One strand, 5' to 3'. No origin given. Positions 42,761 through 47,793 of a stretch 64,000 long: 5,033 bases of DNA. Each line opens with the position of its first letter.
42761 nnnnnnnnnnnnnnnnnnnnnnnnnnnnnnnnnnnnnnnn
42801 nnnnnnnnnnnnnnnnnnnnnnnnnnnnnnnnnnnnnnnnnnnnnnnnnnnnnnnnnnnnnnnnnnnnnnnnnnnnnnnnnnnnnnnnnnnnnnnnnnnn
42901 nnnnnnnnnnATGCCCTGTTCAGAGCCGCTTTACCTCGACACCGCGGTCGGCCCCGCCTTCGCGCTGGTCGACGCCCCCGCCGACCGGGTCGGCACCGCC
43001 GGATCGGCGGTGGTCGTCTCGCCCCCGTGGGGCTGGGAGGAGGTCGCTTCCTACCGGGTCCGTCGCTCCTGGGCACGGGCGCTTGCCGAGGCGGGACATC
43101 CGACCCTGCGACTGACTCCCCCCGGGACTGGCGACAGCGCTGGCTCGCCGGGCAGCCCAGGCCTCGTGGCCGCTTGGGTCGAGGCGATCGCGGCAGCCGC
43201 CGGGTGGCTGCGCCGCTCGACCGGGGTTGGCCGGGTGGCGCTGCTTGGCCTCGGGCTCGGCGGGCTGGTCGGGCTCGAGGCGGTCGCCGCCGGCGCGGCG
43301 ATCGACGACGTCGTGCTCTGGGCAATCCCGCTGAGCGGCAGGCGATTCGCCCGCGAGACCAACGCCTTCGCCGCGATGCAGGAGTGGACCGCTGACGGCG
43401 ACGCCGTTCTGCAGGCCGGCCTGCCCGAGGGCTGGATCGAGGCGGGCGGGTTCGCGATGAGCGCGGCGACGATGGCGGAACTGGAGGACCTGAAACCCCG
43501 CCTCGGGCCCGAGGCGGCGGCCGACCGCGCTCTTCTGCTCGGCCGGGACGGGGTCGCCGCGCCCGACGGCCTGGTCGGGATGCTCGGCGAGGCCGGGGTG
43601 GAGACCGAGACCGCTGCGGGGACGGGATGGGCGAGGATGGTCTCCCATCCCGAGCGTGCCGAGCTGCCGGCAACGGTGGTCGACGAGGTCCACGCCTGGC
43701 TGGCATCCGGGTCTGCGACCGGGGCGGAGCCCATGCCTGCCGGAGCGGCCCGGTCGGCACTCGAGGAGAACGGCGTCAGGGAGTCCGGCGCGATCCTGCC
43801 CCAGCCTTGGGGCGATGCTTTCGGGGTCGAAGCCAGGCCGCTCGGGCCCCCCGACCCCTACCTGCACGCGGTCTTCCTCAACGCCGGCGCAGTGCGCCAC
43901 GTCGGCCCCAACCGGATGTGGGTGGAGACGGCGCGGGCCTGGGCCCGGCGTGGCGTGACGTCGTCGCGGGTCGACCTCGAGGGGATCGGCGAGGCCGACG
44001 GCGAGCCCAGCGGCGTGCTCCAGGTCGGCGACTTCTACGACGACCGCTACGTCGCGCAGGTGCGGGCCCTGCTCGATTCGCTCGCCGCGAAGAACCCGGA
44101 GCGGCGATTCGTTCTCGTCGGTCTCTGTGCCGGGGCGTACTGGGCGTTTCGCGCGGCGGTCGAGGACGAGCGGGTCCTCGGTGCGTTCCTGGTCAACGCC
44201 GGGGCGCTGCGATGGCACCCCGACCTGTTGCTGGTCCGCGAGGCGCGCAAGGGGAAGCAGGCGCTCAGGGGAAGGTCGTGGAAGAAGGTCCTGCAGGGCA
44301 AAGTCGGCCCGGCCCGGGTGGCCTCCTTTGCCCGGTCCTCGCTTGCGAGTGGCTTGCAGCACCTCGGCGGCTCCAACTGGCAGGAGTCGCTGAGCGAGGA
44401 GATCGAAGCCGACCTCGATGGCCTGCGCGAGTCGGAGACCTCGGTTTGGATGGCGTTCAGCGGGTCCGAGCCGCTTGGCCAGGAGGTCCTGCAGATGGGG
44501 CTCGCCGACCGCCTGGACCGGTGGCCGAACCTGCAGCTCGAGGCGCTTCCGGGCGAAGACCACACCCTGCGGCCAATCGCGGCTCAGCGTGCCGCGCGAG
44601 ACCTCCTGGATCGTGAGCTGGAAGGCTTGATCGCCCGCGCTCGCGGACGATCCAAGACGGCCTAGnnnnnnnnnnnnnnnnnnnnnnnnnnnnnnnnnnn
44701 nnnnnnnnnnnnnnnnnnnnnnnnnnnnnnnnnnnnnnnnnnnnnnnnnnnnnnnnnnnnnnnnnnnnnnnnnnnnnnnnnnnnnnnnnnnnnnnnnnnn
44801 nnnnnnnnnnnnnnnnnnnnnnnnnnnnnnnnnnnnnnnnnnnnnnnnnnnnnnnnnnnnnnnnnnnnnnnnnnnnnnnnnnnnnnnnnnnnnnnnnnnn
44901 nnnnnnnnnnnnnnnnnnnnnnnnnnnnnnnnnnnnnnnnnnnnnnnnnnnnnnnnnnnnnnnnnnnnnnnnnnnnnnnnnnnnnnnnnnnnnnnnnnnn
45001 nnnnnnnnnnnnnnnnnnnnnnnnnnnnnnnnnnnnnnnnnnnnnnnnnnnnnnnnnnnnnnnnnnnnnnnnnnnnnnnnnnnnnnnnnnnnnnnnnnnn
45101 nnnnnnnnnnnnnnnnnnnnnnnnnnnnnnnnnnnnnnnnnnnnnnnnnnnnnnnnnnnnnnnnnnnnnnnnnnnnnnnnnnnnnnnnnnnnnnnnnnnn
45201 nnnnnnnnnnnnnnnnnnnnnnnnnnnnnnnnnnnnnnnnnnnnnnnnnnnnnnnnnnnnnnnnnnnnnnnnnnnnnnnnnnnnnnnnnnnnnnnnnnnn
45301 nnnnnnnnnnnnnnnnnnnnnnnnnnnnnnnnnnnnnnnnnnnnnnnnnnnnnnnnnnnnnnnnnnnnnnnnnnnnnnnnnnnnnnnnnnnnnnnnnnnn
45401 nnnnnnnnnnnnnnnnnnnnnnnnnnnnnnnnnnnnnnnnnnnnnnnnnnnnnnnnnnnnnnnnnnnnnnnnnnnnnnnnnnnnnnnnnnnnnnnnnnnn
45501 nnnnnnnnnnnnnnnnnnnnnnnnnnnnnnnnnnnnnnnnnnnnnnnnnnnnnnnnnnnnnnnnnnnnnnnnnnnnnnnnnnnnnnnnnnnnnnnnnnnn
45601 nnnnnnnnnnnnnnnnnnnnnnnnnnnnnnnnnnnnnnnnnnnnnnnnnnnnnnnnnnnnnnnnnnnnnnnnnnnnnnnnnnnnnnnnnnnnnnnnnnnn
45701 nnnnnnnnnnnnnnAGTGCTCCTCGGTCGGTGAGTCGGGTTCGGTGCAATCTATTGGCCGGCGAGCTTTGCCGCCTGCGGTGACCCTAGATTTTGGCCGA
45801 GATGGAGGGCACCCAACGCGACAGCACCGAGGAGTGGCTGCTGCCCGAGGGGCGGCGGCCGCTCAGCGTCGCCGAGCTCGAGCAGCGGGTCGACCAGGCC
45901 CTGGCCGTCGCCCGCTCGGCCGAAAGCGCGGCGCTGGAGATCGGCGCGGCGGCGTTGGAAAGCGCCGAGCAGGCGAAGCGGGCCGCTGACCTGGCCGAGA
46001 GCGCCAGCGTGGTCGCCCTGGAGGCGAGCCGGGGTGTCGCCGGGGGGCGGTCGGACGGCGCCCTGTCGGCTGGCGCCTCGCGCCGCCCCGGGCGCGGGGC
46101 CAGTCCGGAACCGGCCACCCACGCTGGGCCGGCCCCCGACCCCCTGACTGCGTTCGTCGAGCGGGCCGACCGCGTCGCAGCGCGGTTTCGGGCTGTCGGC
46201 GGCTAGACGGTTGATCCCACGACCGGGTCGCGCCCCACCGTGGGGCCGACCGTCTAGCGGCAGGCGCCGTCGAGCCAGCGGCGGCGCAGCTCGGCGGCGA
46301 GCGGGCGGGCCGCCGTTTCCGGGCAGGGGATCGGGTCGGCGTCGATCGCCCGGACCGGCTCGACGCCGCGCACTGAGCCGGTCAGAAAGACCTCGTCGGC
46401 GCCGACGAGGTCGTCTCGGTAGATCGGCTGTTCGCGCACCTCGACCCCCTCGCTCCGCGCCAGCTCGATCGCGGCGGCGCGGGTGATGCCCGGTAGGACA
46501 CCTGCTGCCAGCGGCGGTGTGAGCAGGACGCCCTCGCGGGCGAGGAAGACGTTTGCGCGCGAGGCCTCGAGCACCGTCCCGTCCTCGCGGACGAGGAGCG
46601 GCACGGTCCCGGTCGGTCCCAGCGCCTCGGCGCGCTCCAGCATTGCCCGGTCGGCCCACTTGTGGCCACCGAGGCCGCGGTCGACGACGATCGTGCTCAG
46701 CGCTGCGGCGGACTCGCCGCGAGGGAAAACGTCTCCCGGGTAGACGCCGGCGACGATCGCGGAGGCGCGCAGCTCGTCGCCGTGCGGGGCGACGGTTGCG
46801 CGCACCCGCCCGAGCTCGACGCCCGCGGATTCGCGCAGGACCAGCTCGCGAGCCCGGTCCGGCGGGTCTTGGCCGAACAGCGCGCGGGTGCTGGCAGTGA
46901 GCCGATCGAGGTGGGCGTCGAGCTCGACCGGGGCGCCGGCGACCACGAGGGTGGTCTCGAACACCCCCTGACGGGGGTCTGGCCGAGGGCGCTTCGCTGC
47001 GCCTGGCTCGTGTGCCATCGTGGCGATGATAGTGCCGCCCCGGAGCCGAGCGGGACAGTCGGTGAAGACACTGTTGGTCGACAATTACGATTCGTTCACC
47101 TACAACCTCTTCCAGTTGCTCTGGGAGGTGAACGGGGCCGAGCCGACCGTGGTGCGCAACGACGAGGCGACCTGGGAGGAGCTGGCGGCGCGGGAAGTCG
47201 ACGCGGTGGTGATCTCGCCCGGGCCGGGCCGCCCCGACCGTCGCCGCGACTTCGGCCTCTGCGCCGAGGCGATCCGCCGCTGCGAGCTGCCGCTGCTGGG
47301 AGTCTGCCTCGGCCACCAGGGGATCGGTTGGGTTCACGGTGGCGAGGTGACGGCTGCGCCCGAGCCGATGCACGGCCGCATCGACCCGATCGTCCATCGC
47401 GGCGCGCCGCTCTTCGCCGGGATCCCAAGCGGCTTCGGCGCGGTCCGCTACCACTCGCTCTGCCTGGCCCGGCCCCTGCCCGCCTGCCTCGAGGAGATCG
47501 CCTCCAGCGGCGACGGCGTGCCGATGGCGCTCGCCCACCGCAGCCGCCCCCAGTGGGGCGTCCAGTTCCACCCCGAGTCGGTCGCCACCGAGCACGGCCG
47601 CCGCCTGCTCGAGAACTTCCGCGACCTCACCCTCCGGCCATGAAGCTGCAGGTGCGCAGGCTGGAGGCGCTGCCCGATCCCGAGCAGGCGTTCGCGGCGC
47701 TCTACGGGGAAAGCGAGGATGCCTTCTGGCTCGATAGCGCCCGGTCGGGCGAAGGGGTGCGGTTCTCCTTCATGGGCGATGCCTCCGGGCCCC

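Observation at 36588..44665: Seven translationally coupled genes built around an aaRS-like amino acid:carrier-protein ligase, with no NRPS or PKS module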

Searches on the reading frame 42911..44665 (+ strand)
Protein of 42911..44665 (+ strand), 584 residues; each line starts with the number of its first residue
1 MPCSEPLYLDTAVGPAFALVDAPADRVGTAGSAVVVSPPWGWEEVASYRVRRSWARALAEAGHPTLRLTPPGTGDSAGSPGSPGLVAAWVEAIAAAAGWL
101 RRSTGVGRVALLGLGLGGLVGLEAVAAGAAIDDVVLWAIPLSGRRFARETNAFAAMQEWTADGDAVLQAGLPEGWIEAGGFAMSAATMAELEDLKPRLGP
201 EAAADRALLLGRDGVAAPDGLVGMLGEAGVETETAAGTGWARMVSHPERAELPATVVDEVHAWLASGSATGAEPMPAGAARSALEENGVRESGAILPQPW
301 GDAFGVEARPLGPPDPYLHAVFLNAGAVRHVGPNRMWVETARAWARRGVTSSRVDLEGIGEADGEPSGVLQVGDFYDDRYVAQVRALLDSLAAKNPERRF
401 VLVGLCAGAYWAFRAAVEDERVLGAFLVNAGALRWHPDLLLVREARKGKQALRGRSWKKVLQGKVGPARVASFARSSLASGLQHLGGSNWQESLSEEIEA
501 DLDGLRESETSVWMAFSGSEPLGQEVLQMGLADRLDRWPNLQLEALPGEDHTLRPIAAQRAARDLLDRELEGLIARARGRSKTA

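Call 10: search_protein_families(library=pfam, proteins=[window:42911-44665:+], max_evalue=0.01)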
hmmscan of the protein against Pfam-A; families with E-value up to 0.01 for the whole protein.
window:42911-44665:+ (584 aa): 2 families
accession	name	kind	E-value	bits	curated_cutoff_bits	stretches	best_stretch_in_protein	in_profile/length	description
PF12146.15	Hydrolase_4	-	2.8e-11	43.6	27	1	337-459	20-136/239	Serine aminopeptidase, S33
PF00561.26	Abhydrolase_1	-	1.3e-07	32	25.8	1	336-443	15-113/245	alpha/beta hydrolase fold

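Call 11: search_protein_families(library=ncbifam, proteins=[window:42911-44665:+], max_evalue=0.01)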
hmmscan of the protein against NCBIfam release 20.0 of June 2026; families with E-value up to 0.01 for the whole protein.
window:42911-44665:+ (584 aa): 4 families
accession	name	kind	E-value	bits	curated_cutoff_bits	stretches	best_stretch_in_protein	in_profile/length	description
TIGR03101.1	hydr2_PEP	hypoth_equivalog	3.2e-18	66.2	202.75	1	6-193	2-191/266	hydrolase 2, exosortase A system-associated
TIGR03100.1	hydr1_PEP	hypoth_equivalog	5.7e-17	61.9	168.45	2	326-553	35-255/274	hydrolase 1, exosortase A system-associated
NF051488.1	bifunc_PcaDC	exception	4e-05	22.9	390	0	54-185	28-154/375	bifunctional 3-oxoadipate enol-lactonase/4-carboxymuconolactone decarboxylase PcaDC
NF047920.1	lactonase_UilS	equivalog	0.00037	20.3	400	0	53-135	43-126/285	UilS family quorum-quenching N-acyl-homoserine lactonase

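Call 46: search_solved_structures(query=window:42911-44662:+, max_evalue=1, show_alignments=0)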
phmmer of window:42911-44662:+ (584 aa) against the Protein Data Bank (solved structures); distinct sequences matched with E-value up to 1: 12.
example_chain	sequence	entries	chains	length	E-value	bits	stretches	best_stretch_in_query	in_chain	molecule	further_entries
9pir_A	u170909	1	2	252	4.6e-05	25.4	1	32-142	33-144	Alpha/beta fold hydrolase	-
9pic_A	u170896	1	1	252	0.00017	23.5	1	33-142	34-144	Alpha/beta fold hydrolase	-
9pid_A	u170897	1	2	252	0.00017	23.5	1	33-142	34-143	Alpha/beta fold hydrolase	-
2hdw_A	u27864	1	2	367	0.002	19.9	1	22-136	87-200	Hypothetical protein PA2218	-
7wwh_A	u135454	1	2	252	0.0078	18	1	310-365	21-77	Alpha/beta hydrolase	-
9pjb_A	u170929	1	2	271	0.025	16.4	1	332-431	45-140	MHETase MHT043-5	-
9w30_A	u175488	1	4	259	0.027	16.2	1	324-382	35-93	Alpha/beta superfamily hydrolase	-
9h0z_A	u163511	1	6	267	0.059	15.1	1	333-441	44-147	Serine aminopeptidase S33 domain-containing protein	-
7q4h_A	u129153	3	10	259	0.073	14.8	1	333-440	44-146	Hydrolase_4 domain-containing protein | Serine aminopeptidase S33 domain-containing protein | Prolyl oligopeptidase family protein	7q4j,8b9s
6lzh_A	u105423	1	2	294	0.13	14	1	339-428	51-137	GrgF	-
5xb6_A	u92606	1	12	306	0.19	13.4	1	341-429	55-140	Uncharacterized protein YcjY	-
8b4u_A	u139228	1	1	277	0.57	11.9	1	333-431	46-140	Alpha/beta hydrolase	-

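Call 51: find_homologous_proteins(query=window:42911-44662:+, max_evalue=0.00001)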
Query window:42911-44662:+ (584 aa): 490 proteins with E <= 0.00001 among 8000 candidates; the best 120 are listed.
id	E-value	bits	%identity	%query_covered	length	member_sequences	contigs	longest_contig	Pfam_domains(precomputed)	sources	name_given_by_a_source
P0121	0.0e+0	1275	100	100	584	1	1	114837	PF00561.27,PF12146.16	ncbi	ncbi:MAG: alpha/beta hydrolase [Solirubrobacterales bacterium]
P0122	1.7e-171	590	53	96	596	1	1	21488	-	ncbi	ncbi:MAG TPA: hypothetical protein VF731_14735 [Solirubrobacterales bacterium]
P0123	2.3e-167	576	53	98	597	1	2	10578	-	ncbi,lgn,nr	ncbi:MAG: hypothetical protein H0X42_09725 [Solirubrobacterales bacterium]|nr:hypothetical protein [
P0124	8.3e-167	574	53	98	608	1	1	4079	PF12146.16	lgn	-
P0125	3.9e-166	572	52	96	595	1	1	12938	PF12146.16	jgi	jgi:hypothetical protein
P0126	1.2e-162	561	51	99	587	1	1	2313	PF12146.16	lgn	-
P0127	3.4e-161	556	51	99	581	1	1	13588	PF12697.14,PF12146.16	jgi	jgi:dienelactone hydrolase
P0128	2.3e-160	553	51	98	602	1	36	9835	PF00561.27,PF12146.16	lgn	-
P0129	1.7e-158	547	51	98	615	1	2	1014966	PF12697.14,PF12146.16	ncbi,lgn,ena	-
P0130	2.5e-156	540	50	98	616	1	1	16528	PF12697.14,PF00561.27,PF12146.16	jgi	jgi:alpha-beta hydrolase superfamily lysophospholipase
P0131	4.4e-156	539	51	98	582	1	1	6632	PF12697.14,PF12146.16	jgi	jgi:alpha-beta hydrolase superfamily lysophospholipase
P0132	8.5e-156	538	50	99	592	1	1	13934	PF12146.16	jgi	jgi:alpha-beta hydrolase superfamily lysophospholipase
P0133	3.1e-154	533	51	98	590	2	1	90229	PF12146.16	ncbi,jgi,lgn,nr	ncbi:MAG TPA: alpha/beta fold hydrolase [Solirubrobacterales bacterium]|jgi:alpha-beta hydrolase sup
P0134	2.1e-153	530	51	98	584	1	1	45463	PF00561.27,PF12146.16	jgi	jgi:pimeloyl-ACP methyl ester carboxylesterase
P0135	2.2e-153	530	49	99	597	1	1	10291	PF02129.25,PF12146.16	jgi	jgi:alpha-beta hydrolase superfamily lysophospholipase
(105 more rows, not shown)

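Call 66: predict_structure(alignment_id=A2)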
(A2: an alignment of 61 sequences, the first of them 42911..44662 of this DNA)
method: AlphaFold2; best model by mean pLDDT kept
length: 584 residues; sequences in the alignment: 61
mean_pLDDT: 90.2   pTM: 0.91
mean pLDDT of the five models: 90.2, 88.7, 87.7, 87.5, 87.4
residues with pLDDT >= 90: 396; 70-90: 155; 50-70: 32; < 50: 1
segments of 3 or more residues with pLDDT < 50: none
pLDDT, mean of each block of 10 residues (from residue 1): 84 89 78 95 90 93 94 89 94 96 92 98 96 97 96 85 72 89 94 91 93 94 95 96 89 94 87 67 92 86 91 96 71 79 97 88 70 89 94 94 96 98 97 94 88 79 87 87 82 95 98 95 95 97 95 90 96 95 80
secondary structure, 60 per line:
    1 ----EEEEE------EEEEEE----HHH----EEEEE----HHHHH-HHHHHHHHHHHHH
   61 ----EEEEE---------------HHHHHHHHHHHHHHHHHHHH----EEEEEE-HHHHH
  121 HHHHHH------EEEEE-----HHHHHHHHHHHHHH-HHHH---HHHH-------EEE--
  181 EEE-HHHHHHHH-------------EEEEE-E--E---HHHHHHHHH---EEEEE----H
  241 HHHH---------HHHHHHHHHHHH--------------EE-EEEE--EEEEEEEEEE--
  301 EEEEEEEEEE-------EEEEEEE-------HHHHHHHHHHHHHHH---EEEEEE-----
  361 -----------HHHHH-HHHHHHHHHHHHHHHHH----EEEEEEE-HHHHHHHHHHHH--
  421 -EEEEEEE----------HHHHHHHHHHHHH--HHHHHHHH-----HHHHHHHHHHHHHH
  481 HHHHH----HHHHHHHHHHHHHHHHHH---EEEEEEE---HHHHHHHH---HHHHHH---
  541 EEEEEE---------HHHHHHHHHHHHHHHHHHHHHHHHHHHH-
elements in order: E5-9 E16-21 E33-37 H42-46 H48-60 E65-69 H85-104 E109-114 H116-126 E133-137 H143-156 H158-161 H165-168 E176-178 E181-183 H185-192 E206-210 H219-227 E231-235 H240-244 H254-265 E283-286 E289-298 E301-310 E318-324 H332-346 E350-355 H372-376 H378-394 E399-405 H407-418 E422-428 H439-451 H454-461 H467-485 H490-507 E511-517 H521-528 H532-537 E541-546 H556-583

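Call 70: fold_search(model_id=the predicted structure, library=pdb)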
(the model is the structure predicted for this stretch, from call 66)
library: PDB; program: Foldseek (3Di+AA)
matches with E <= 10: 1717; with E <= 0.001: 1201
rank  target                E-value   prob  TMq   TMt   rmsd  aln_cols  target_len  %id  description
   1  3pfb_A                2.2e-09  1.00  0.30  0.64   6.4       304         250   14  Crystal structure of the Lactobacillus johnsonii cinnamoyl esterase LJ0536 S106A mutant in complex with ethylferulate (released 2011-08-31)
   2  8b4u                  2.3e-09  1.00  0.30  0.61   9.2       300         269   18  The crystal structure of PET46, a PETase enzyme from Candidatus bathyarchaeota (released 2023-08-23)
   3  7q4h_A                2.5e-09  1.00  0.30  0.63   8.0       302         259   14  A thermostable lipase from Thermoanaerobacter thermohydrosulfuricus in complex with PMSF (released 2023-05-10)
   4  8ooh_B                2.6e-09  1.00  0.30  0.56  10.0       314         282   13  Cryo-EM map of the focused refinement of the subfamily III haloalkane dehalogenase from Haloferax mediterranei dimer f (released 2023-10-11)
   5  7q4j_A                2.8e-09  1.00  0.29  0.61   7.9       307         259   14  A thermostable lipase from Thermoanaerobacter thermohydrosulfuricus in complex a monoacylglycerol intermediate (released 2023-05-10)
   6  8ooh_A                2.8e-09  1.00  0.30  0.56  10.0       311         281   14  Cryo-EM map of the focused refinement of the subfamily III haloalkane dehalogenase from Haloferax mediterranei dimer f (released 2023-10-11)
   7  3nwo                  2.9e-09  1.00  0.32  0.58  10.9       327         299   15  Crystal structure of Proline iminopeptidase Mycobacterium smegmatis (released 2010-08-04)
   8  7wwh_A                3.5e-09  1.00  0.30  0.65   7.2       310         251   15  Crystal structure of the Geobacillus thermoglucosidasius feruloyl esterase GthFAE (released 2022-03-09)
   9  5a62                  3.5e-09  1.00  0.30  0.59  10.0       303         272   14  Hydrolytic potential of the ammonia-oxidizing Thaumarchaeon Nitrososphaera gargenis - crystal structure and activity pro (released 2016-07-06)
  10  7xrh_B                3.7e-09  1.00  0.30  0.72   8.8       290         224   16  Feruloyl esterase from Lactobacillus acidophilus (released 2023-05-17)
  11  9h0z_A                4.6e-09  1.00  0.31  0.65   7.2       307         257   15  Crystal structure of TTL[Nle], thermophilic lipase TTL from Thermoanaerobacter thermohydrosulfuricus containing non-ca (released 2025-10-29)
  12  8yzn                  4.6e-09  1.00  0.31  0.35   7.6       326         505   19  Crystal structural analysis of PaL (released 2024-04-17)
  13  7l50_C                5.2e-09  1.00  0.31  0.60   8.9       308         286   15  Crystal structure of human monoacylglycerol lipase in complex with compound 4f (released 2021-08-11)
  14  8ptq                  6.9e-09  1.00  0.32  0.63   8.9       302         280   14  COMPLEX CRYSTAL STRUCTURE OF MUTANT HUMAN MONOGLYCERIDE LIPASE WITH COMPOUND 5l (released 2024-01-31)
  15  7xri_A                8.2e-09  1.00  0.29  0.62   7.9       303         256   16  Feruloyl esterase mutant -S106A (released 2023-05-17)
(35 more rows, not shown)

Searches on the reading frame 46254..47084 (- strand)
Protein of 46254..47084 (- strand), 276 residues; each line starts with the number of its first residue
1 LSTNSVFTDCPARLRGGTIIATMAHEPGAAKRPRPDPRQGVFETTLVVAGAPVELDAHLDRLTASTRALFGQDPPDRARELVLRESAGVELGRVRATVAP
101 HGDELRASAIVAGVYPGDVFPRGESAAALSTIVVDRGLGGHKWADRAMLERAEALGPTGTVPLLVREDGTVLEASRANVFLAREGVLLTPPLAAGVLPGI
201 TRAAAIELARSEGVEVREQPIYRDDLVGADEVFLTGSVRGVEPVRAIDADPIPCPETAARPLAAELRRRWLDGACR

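Call 91: search_protein_families(library=pfam, proteins=[window:46254-47084:-], max_evalue=0.0001)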
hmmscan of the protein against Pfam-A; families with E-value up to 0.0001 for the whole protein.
window:46254-47084:- (276 aa): 1 family
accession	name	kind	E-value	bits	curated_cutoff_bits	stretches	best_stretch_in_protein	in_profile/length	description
PF01063.24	Aminotran_4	-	1.8e-38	133.1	28.5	1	40-247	1-223/223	Amino-transferase class IV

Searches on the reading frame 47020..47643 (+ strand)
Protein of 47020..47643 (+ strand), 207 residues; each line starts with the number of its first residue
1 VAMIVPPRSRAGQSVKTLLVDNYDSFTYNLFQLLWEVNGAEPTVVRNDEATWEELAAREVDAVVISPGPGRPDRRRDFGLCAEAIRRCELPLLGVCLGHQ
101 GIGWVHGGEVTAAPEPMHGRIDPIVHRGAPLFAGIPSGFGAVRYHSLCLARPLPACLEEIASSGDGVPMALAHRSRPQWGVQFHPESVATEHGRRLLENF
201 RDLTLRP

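Call 62: search_protein_families(library=pfam, proteins=[window:47020-47643:+], max_evalue=0.0001)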
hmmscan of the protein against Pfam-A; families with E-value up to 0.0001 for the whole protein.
window:47020-47643:+ (207 aa): 2 families
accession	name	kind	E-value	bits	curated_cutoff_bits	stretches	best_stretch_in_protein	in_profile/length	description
PF00117.34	GATase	-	5.4e-45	153.8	22.8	1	18-200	1-186/190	Glutamine amidotransferase class-I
PF07722.19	Peptidase_C26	-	7e-06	26.4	20.5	0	77-186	94-219/219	Peptidase C26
